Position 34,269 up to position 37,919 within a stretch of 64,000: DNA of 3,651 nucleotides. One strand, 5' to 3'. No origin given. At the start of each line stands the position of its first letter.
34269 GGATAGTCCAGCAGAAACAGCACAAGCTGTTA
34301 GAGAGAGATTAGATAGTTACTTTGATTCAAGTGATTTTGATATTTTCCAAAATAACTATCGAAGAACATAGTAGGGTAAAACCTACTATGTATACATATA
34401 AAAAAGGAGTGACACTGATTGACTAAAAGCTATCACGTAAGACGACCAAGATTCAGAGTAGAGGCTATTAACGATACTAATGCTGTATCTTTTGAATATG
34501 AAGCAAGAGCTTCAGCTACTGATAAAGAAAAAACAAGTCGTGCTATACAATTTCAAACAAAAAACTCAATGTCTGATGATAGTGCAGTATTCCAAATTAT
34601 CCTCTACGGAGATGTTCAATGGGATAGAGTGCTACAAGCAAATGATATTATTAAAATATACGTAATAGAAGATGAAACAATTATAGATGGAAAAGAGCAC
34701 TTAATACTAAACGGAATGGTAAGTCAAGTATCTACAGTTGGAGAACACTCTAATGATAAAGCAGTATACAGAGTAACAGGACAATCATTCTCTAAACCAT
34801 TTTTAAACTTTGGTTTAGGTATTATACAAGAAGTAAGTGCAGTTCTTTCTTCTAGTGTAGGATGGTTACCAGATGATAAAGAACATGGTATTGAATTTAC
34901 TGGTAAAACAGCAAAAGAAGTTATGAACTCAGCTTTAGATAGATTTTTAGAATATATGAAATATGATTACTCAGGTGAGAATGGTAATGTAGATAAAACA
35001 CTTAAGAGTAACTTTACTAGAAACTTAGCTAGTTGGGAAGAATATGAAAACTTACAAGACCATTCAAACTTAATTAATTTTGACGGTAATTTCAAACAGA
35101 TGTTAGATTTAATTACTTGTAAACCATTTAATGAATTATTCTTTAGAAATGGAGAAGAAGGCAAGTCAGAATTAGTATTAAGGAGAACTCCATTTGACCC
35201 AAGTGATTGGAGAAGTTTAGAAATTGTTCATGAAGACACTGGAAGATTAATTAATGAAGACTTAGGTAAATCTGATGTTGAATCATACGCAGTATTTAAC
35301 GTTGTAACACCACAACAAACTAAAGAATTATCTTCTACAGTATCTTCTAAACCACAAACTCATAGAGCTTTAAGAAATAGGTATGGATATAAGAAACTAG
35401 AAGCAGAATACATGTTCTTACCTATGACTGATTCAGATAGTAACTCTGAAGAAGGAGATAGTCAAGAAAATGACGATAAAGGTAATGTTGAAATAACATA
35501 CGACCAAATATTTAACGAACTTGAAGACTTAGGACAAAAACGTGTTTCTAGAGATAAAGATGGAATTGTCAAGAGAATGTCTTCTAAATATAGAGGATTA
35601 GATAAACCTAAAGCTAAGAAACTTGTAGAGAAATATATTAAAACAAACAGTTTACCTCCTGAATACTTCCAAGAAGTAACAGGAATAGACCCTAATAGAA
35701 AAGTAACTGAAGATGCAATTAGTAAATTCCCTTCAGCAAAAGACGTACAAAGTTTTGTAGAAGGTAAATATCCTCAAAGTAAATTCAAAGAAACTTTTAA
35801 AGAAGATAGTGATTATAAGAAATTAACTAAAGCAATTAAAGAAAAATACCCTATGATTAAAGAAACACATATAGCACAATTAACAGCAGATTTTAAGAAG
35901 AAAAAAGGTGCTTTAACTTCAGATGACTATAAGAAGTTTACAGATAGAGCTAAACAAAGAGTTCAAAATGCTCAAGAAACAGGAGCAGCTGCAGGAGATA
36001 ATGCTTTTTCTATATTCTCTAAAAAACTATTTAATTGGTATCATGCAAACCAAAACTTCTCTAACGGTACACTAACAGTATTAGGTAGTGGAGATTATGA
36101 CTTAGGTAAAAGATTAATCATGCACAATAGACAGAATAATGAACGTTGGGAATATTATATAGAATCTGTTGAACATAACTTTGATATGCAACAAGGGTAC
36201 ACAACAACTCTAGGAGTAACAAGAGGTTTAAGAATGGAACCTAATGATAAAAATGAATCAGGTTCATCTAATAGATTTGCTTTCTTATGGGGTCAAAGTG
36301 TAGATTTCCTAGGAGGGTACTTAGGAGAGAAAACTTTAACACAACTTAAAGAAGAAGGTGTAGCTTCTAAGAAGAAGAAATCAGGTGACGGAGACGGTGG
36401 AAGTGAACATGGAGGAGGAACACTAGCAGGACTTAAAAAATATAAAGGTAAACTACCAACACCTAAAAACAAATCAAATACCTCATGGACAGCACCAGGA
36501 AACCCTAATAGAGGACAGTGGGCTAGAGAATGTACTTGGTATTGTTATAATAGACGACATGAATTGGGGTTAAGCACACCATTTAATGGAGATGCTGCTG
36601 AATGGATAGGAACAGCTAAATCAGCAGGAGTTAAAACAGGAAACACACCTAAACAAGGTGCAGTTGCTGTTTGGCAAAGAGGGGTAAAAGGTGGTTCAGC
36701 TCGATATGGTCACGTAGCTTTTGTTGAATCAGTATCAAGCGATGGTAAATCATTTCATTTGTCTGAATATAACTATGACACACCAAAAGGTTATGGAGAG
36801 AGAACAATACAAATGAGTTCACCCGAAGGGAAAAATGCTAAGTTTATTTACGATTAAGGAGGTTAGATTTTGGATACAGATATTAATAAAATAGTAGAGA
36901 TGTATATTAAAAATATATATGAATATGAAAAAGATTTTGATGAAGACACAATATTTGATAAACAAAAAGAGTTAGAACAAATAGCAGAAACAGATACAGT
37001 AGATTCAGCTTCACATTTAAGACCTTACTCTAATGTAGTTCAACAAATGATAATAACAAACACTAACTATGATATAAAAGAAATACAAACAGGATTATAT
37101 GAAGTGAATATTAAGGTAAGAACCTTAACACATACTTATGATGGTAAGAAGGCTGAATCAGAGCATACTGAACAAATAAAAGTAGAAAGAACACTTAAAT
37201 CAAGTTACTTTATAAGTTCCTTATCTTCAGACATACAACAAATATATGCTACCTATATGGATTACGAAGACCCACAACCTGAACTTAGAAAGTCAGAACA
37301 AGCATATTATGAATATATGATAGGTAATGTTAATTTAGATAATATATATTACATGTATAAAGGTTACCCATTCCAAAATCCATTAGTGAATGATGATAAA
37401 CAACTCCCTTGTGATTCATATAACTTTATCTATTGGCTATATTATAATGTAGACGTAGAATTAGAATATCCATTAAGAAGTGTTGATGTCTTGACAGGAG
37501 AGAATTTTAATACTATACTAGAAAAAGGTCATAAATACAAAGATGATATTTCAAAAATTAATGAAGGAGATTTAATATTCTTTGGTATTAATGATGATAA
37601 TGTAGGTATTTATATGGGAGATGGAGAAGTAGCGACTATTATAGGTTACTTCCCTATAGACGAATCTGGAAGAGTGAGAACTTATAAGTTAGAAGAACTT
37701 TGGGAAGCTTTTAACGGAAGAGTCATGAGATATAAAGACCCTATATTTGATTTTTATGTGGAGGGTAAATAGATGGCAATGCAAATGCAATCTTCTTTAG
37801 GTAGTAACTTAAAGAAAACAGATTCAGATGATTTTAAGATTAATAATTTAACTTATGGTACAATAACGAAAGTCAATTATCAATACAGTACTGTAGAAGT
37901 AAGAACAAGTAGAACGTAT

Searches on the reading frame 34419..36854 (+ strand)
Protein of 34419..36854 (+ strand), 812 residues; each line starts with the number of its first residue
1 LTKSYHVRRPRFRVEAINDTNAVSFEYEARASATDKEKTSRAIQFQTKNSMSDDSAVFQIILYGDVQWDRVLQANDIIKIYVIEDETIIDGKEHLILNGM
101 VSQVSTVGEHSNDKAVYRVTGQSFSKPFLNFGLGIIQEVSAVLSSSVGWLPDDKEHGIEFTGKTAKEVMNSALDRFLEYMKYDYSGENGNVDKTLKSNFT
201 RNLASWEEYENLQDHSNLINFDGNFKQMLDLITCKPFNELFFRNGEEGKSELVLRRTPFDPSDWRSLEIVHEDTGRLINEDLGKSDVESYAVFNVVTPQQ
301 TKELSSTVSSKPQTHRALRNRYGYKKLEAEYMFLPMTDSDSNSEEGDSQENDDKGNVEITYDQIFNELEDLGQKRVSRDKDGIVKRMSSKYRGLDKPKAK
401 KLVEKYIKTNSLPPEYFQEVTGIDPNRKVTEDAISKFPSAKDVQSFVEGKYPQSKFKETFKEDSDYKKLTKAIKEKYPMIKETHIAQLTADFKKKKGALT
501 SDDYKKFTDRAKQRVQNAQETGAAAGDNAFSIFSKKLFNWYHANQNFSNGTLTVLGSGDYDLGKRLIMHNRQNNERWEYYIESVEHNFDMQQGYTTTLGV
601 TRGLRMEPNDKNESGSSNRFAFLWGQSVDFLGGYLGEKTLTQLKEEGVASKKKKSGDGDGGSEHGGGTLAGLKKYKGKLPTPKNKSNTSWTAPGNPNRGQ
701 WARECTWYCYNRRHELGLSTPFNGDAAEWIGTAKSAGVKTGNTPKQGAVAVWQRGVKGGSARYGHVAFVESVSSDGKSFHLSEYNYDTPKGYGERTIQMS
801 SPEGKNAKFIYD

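Call 45: search_protein_families(library=pfam, proteins=[window:34419-36854:+], max_evalue=0.001)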
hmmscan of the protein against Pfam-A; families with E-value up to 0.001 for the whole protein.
window:34419-36854:+ (812 aa): 1 family
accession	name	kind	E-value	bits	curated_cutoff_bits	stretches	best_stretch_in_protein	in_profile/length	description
PF05257.22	CHAP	-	3e-20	73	26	1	696-785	3-81/81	CHAP domain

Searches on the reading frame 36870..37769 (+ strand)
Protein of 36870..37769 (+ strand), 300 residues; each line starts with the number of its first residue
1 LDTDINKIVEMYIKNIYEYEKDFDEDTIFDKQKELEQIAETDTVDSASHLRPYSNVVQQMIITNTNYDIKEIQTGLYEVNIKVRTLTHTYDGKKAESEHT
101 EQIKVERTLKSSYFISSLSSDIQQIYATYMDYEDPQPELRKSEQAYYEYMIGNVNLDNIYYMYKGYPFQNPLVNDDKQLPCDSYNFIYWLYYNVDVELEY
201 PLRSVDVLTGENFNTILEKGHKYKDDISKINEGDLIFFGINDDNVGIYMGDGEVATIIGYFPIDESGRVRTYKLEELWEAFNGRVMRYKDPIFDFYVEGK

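Call 45: search_protein_families(library=pfam, proteins=[window:36870-37769:+], max_evalue=0.001)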
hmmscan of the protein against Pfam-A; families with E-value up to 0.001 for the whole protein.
window:36870-37769:+ (300 aa): 1 family
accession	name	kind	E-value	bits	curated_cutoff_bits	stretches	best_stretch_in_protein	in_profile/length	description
PF00877.26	NLPC_P60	-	9.7e-05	22.7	23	1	180-253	13-76/105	NlpC/P60 family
